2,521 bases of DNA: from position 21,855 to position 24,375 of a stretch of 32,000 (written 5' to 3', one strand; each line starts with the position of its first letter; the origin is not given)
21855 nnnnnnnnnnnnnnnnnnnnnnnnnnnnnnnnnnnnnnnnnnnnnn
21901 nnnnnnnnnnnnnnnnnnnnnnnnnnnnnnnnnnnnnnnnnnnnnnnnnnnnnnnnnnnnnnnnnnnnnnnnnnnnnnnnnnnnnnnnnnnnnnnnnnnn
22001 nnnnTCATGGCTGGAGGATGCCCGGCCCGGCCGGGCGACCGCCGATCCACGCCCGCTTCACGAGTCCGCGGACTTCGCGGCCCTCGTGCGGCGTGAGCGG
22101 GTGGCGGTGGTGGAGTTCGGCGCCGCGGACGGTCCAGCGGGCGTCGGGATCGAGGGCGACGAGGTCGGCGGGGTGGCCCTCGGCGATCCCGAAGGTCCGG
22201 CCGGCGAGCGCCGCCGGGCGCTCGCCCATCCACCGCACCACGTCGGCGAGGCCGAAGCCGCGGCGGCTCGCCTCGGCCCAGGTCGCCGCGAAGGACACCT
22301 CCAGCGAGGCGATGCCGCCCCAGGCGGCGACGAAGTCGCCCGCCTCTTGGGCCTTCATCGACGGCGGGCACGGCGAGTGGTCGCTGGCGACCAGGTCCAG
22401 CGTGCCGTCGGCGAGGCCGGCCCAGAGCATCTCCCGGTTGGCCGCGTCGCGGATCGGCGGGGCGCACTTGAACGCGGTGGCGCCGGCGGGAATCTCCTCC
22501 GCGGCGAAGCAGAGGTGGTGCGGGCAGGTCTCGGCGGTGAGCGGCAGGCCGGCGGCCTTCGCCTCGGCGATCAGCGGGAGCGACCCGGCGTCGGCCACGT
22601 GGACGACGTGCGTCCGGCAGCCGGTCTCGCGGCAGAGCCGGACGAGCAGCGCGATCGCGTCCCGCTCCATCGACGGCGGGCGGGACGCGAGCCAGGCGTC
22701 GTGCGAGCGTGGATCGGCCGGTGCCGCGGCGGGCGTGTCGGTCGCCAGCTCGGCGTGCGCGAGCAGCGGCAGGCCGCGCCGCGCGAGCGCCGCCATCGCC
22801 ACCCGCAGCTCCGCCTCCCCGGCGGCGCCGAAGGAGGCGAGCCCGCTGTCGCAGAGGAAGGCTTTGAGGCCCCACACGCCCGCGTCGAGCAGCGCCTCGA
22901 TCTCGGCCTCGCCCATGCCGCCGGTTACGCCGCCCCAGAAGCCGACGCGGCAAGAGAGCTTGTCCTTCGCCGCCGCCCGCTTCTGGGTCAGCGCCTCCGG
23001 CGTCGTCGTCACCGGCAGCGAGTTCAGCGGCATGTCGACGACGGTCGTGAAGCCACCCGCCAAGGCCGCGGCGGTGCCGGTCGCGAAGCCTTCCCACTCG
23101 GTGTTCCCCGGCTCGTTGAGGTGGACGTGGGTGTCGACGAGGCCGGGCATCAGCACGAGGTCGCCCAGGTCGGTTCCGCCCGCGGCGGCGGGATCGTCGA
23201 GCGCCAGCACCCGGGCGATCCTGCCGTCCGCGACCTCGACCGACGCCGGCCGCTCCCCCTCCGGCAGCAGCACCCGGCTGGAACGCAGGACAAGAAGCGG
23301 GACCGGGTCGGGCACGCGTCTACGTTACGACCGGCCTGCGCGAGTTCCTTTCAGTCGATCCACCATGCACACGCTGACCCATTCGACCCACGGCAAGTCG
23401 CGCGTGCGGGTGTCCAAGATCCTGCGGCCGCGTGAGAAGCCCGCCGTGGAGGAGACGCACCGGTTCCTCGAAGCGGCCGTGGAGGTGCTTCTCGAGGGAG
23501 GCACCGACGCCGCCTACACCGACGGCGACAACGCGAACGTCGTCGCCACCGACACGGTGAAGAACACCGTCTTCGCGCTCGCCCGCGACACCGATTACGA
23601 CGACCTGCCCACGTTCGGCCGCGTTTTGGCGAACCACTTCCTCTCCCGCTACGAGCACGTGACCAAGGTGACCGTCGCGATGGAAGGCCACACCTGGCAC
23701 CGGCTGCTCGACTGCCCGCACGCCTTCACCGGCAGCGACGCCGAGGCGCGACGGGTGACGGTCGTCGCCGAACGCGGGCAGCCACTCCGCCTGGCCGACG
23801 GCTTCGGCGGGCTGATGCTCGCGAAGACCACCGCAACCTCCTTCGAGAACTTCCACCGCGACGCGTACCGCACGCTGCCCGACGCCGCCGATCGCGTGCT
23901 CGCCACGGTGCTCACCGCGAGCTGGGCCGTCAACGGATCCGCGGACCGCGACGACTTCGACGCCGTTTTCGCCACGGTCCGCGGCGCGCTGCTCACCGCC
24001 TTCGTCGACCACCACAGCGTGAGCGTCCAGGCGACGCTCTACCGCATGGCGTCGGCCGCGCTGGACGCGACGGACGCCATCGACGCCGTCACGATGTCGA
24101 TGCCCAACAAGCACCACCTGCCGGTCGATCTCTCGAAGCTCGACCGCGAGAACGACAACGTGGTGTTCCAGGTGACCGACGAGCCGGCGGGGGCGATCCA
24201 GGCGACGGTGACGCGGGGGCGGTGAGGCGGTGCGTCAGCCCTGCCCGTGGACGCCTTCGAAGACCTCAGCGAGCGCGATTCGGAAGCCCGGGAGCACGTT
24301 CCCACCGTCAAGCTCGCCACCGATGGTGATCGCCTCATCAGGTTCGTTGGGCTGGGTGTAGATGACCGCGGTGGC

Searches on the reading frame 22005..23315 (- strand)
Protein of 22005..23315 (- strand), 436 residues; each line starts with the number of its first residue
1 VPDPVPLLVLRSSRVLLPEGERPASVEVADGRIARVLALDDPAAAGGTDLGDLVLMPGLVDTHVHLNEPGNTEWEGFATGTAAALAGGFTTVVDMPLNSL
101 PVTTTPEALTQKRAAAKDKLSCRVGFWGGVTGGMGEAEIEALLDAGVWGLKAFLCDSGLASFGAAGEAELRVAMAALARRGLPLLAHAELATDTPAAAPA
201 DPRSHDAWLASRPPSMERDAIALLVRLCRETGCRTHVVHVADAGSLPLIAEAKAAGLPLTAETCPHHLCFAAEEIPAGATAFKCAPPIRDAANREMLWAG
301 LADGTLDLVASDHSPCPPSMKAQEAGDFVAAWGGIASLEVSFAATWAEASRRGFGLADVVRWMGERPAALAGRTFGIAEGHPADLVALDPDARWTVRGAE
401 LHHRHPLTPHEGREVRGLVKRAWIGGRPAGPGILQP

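Call 12: search_protein_families(library=pfam, proteins=[window:22005-23315:-])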
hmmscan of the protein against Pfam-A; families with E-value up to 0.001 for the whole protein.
window:22005-23315:- (436 aa): 2 families
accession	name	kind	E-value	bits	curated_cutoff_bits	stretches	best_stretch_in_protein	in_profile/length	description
PF01979.26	Amidohydro_1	-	7e-23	81.8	25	1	54-427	1-343/345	Amidohydrolase family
PF07969.17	Amidohydro_3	-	7.3e-07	29.5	29.7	0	49-76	4-35/472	Amidohydrolase family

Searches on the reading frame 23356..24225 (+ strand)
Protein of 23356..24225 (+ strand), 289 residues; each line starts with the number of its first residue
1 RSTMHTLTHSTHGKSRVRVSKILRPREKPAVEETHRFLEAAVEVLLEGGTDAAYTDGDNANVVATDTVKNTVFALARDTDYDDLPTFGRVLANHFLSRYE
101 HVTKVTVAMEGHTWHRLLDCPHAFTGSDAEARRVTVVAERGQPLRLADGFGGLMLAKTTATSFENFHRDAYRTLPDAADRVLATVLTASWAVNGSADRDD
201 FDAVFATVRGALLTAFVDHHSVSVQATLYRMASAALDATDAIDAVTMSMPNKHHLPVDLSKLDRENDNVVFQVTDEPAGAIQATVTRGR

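Call 12: search_protein_families(library=pfam, proteins=[window:23356-24225:+])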
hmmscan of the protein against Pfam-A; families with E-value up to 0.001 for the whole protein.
window:23356-24225:+ (289 aa): 1 family
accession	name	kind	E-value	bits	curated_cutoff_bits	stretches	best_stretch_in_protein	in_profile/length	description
PF01014.23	Uricase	-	1.6e-49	168.4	25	2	149-282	4-140/140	Uricase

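Call 32: search_solved_structures(query=window:23356-24225:+, show_alignments=3)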
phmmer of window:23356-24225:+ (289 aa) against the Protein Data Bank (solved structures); distinct sequences matched with E-value up to 0.001: 25.
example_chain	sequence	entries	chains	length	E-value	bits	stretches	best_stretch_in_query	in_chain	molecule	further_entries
2yzb_A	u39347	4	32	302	2e-55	191.4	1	6-287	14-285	Uricase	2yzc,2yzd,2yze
1vax_A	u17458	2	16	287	2.1e-55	191.3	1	7-287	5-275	Uric acid oxidase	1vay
6oe8_A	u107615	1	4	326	2.2e-55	191.3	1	6-287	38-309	Uricase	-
4d12_A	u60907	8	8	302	1.2e-44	156.1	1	9-287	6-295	URICASE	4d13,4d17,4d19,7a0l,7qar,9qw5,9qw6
2iba_A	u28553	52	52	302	1.4e-44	155.8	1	10-287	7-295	Uricase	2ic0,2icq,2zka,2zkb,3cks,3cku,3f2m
1r4s_A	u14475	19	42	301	1.5e-44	155.7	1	10-287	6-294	Uricase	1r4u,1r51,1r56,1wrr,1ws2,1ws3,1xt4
3l8w_A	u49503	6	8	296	1.7e-44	155.6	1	10-287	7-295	Uricase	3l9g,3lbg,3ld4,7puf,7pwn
2pes_A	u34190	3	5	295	1.8e-44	155.5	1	10-287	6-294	Uricase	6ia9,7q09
6rgt_A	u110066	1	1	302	6e-44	153.8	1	9-287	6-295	Uricase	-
7f2v_A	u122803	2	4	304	1.2e-43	152.8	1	8-287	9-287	Uricase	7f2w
5ll1_A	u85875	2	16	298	4.8e-35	124.6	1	12-287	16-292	Uricase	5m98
43dy_A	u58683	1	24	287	1e-34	123.5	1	12-287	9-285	Uricase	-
23bt_A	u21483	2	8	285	1.2e-34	123.3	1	12-287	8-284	Uricase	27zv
4mb8_A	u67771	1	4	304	3.2e-34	121.9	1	12-287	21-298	Uricase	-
8ofk_AAA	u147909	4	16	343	4.4e-23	85.4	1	13-287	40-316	Uricase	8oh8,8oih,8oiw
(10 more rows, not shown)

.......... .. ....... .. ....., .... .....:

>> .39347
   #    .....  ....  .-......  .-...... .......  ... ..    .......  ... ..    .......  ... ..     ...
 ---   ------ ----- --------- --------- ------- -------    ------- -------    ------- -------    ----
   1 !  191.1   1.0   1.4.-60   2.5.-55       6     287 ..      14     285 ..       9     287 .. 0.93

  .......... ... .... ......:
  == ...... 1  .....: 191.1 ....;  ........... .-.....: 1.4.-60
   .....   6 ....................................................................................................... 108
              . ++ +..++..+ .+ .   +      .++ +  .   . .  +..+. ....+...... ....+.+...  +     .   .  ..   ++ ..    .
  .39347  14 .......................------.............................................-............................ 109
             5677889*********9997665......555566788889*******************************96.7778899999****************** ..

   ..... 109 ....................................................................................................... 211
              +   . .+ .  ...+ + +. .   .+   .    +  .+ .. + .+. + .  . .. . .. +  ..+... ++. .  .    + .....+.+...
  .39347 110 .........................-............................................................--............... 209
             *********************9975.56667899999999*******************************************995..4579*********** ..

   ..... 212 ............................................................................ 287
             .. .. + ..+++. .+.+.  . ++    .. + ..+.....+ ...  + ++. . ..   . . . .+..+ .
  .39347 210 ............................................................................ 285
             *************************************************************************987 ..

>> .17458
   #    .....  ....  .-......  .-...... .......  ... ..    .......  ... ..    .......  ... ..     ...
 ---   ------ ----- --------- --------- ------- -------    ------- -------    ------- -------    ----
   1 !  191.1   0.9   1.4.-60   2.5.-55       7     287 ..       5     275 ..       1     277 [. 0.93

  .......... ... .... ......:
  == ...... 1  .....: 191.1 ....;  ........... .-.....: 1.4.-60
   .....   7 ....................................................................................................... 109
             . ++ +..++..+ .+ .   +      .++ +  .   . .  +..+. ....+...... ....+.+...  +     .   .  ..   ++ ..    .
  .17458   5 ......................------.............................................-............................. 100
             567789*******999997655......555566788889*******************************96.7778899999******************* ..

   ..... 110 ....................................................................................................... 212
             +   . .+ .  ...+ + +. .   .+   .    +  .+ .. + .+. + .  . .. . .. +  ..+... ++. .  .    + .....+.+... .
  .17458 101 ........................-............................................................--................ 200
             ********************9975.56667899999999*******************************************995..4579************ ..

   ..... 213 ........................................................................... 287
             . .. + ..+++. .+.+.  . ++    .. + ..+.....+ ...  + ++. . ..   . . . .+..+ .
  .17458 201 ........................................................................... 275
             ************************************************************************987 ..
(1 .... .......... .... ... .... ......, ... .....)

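Call 36: find_homologous_proteins(query=window:23356-24222:+)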
Query window:23356-24222:+ (289 aa): 165 proteins with E <= 0.001 among 4389 candidates; the best 120 are listed.
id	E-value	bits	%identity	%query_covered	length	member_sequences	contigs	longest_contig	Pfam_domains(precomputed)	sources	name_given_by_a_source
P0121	1.5e-183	626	100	99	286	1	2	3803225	PF01014.24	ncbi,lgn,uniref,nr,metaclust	ncbi:factor-independent urate hydroxylase [Phycisphaera mikurensis]|uniref:Uricase n=1 Tax=Phycispha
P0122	6.0e-163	559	88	99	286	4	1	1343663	PF01014.24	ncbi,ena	-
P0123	1.2e-151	522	83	99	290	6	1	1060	PF01014.24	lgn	-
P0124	1.1e-139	482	78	99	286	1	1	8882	PF01014.24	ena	-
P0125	1.4e-135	469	76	99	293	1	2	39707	PF01014.24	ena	-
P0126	3.4e-121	422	69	99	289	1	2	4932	PF01014.24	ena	-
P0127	4.3e-97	343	57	98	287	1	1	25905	PF01014.24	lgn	-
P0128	2.9e-96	340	58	98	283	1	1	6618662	PF01014.24,PF02152.24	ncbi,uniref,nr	ncbi:Uricase [Pirellulimonas nuda]|uniref:Uricase n=1 Tax=Pirellulimonas nuda TaxID=2528009 RepID=A0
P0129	1.4e-94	335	55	98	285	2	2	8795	PF01014.24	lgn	-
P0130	5.2e-94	333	56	98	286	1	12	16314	PF01014.24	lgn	-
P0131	2.8e-93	330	56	98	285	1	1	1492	PF01014.24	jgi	-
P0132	2.4e-91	324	55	98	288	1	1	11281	PF01014.24,PF02152.24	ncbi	ncbi:MAG: factor-independent urate hydroxylase [Planctomycetota bacterium]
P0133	2.2e-90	321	55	98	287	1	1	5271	PF01014.24,PF02152.24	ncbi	ncbi:MAG: factor-independent urate hydroxylase [Planctomycetota bacterium]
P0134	1.1e-89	319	54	97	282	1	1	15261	PF01014.24,PF02152.24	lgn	-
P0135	1.9e-89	318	54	98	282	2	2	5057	PF01014.24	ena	-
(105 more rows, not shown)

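Call 37: find_encoding_contigs(protein=P0122, flank=10000, max_places=2)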
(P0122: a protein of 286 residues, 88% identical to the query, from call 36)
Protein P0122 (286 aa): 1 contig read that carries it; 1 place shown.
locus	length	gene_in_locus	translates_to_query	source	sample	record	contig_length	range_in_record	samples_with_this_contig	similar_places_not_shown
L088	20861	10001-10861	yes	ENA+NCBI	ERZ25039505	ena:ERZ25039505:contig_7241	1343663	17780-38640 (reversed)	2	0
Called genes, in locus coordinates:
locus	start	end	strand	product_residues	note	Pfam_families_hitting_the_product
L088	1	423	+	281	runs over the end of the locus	PF02899:Phage_int_SAM_1, PF00589:Phage_integrase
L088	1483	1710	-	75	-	-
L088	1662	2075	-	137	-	-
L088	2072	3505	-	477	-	PF14871:GHL6, PF08532:Glyco_hydro_42M (faint)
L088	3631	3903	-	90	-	-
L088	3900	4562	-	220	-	-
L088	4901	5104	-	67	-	-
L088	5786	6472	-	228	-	PF01797:Y1_Tnp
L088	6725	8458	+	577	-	PF01979:Amidohydro_1, PF13382:Adenine_deam_C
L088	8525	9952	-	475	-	PF01979:Amidohydro_1, PF12890:DHOase (weak)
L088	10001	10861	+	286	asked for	PF01014:Uricase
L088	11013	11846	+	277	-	PF05198:IF3_N, PF00707:IF3_C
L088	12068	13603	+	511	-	PF01406:tRNA-synt_1e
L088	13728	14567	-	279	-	PF01841:Transglut_core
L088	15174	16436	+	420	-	PF00149:Metallophos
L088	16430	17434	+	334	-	PF13476:AAA_23, PF13514:AAA_27 (weak)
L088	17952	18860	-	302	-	-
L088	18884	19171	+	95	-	-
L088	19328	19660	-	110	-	PF00085:Thioredoxin, PF02114:Phosducin (weak), PF13098:Thioredoxin_2, PF13905:Thioredoxin_8 (faint)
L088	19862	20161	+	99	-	-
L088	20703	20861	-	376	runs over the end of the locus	PF07697:7TMR-HDED (weak), PF07698:7TM-7TMR_HD (weak)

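Call 38: find_encoding_contigs(protein=P0125, flank=10000, max_places=2)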
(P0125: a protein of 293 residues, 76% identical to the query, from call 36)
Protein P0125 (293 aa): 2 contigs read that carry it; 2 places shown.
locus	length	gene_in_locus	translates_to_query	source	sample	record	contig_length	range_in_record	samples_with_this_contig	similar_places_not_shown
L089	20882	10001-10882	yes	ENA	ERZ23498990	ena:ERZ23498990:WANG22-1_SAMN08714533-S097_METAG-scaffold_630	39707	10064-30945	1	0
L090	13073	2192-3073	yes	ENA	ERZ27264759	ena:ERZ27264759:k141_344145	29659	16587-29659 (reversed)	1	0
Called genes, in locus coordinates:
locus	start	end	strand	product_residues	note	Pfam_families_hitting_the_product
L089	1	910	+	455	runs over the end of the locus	PF02386:TrkH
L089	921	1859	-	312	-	PF01036:Bac_rhodopsin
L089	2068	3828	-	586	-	PF02838:Glyco_hydro_20b, PF00728:Glyco_hydro_20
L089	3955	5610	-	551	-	PF00331:Glyco_hydro_10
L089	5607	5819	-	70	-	-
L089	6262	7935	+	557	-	PF01979:Amidohydro_1, PF13382:Adenine_deam_C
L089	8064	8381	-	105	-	PF00576:Transthyretin, PF11974:bMG3 (weak)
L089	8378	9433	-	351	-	PF00326:Peptidase_S9 (faint), PF00561:Abhydrolase_1, PF12146:Hydrolase_4, PF12697:Abhydrolase_6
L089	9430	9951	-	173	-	PF09349:OHCU_decarbox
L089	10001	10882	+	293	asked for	PF01014:Uricase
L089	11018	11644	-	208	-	PF05685:Uma2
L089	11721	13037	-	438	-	PF04389:Peptidase_M28 (weak), PF01546:Peptidase_M20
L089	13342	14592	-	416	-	PF04389:Peptidase_M28 (weak), PF01546:Peptidase_M20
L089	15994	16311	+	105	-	PF03450:CO_deh_flav_C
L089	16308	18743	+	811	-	PF01315:Ald_Xan_dh_C, PF02738:MoCoBD_1, PF20256:MoCoBD_2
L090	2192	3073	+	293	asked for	PF01014:Uricase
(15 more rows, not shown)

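Call 39: find_encoding_contigs(protein=P0124, flank=10000, max_places=2)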
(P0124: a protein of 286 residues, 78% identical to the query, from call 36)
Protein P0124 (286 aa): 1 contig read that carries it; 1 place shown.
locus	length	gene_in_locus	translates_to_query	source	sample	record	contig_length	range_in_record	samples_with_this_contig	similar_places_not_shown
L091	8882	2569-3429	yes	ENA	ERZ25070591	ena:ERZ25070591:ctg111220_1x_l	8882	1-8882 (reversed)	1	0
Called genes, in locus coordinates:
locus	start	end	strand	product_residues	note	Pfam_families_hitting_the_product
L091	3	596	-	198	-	?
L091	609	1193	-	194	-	-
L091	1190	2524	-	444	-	PF07969:Amidohydro_3 (faint), PF01979:Amidohydro_1, PF12890:DHOase (weak)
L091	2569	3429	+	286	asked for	PF01014:Uricase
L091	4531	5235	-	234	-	PF05685:Uma2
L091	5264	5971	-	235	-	PF05685:Uma2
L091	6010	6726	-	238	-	PF05685:Uma2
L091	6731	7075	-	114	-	PF01546:Peptidase_M20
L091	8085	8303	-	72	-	-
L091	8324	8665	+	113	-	-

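Call 42: search_protein_families(library=ncbifam, proteins=[L088:5786-6472:-], max_evalue=0.01)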
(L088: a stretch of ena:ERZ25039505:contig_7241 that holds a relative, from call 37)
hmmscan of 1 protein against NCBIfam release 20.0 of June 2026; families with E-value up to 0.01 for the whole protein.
L088:5786-6472:- (228 aa): 1 family
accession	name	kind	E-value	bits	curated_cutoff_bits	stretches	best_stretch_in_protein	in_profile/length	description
NF047646.1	REP_Tyr_transpos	equivalog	2.4e-16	59.9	80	1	23-142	21-145/146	REP-associated tyrosine transposase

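Call 44: find_homologous_proteins(query=L088:5786-6472:-)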
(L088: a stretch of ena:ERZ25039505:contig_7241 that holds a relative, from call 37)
Query L088:5786-6472:- (228 aa): 4219 proteins with E <= 0.001 among 4556 candidates; the best 120 are listed.
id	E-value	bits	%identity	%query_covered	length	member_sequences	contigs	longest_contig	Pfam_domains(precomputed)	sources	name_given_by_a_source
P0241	4.9e-145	499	93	100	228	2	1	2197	PF01797.22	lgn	-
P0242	3.8e-132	457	92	93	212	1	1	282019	PF01797.22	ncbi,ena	-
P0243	9.1e-110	384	88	83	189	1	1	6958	PF01797.22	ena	-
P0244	4.4e-105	369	69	100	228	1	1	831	PF01797.22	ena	-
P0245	2.1e-92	327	62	99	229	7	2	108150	PF01797.22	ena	-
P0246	1.6e-88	314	61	99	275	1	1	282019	PF01797.22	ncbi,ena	-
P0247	5.4e-87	309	63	93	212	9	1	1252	PF01797.22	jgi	-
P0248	7.5e-85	302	58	100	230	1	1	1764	PF01797.22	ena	-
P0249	8.8e-84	299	63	89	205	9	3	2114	PF01797.22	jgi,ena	-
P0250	2.0e-82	294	58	99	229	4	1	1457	PF01797.22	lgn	-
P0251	1.0e-79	285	54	99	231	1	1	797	PF01797.22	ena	-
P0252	3.5e-79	284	58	89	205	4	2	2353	PF01797.22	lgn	-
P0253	1.2e-78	282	53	100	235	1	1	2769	PF01797.22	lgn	-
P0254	2.3e-77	278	53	100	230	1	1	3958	PF01797.22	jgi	-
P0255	2.5e-77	278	56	100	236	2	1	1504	PF01797.22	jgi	jgi:putative transposase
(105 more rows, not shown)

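Call 54: find_encoding_contigs(protein=P0242, flank=6000, max_places=2)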
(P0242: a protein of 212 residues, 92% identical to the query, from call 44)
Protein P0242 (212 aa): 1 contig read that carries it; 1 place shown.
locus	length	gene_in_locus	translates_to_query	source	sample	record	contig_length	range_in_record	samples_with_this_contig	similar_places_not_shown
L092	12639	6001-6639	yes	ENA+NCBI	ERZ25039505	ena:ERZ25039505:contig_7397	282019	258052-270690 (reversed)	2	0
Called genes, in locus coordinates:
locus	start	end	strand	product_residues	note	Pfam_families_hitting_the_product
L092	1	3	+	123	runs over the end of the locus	-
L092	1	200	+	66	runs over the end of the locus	PF20473:MmeI_Mtase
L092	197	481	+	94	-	-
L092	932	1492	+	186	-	-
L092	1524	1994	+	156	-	-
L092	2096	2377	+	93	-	-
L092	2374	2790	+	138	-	PF01850:PIN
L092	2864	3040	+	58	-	-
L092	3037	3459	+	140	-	PF01850:PIN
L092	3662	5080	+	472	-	PF00657:Lipase_GDSL (weak), PF13472:Lipase_GDSL_2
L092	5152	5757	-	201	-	PF00665:rve, PF13683:rve_3, PF13333:rve_2 (weak)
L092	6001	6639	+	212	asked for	PF01797:Y1_Tnp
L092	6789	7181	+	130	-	-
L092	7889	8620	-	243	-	-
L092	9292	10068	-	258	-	-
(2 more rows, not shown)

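Call 55: find_encoding_contigs(protein=P0245, flank=6000, max_places=2)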
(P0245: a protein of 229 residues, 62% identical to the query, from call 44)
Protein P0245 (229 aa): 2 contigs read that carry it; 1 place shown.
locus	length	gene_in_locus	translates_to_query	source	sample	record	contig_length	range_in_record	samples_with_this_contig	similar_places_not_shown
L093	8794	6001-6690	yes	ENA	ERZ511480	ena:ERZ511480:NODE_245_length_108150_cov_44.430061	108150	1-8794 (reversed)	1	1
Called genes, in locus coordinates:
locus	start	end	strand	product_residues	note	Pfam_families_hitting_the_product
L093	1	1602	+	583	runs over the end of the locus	PF00756:Esterase (weak)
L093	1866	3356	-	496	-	PF13396:PLDc_N (weak), PF13091:PLDc_2, PF00614:PLDc (faint), PF13091:PLDc_2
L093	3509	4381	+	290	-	-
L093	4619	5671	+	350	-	PF06723:MreB_Mbl, PF14450:FtsA (faint), PF25229:Salactin (weak), PF00022:Actin, PF22128:Alp7A_like_C (faint)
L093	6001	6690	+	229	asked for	PF01797:Y1_Tnp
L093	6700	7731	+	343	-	-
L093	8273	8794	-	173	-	?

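Call 68: find_encoding_contigs(protein=P0126, flank=10000, max_places=3)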
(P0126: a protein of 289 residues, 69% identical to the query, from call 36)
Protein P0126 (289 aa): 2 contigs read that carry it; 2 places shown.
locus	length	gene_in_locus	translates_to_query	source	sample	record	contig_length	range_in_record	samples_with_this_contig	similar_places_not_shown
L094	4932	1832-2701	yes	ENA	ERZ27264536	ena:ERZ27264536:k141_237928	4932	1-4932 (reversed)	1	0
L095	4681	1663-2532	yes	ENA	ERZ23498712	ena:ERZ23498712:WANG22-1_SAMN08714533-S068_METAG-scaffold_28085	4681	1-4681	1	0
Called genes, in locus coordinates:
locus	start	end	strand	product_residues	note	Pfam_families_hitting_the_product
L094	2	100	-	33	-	?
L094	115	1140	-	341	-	PF00561:Abhydrolase_1, PF12146:Hydrolase_4, PF12697:Abhydrolase_6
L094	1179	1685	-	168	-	PF09349:OHCU_decarbox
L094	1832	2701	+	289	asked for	PF01014:Uricase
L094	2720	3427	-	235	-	PF05685:Uma2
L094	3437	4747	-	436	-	PF04389:Peptidase_M28 (weak), PF01546:Peptidase_M20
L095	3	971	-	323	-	?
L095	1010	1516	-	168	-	PF09349:OHCU_decarbox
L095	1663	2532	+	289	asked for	PF01014:Uricase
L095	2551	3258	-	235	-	PF05685:Uma2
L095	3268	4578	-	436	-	PF04389:Peptidase_M28 (weak), PF01546:Peptidase_M20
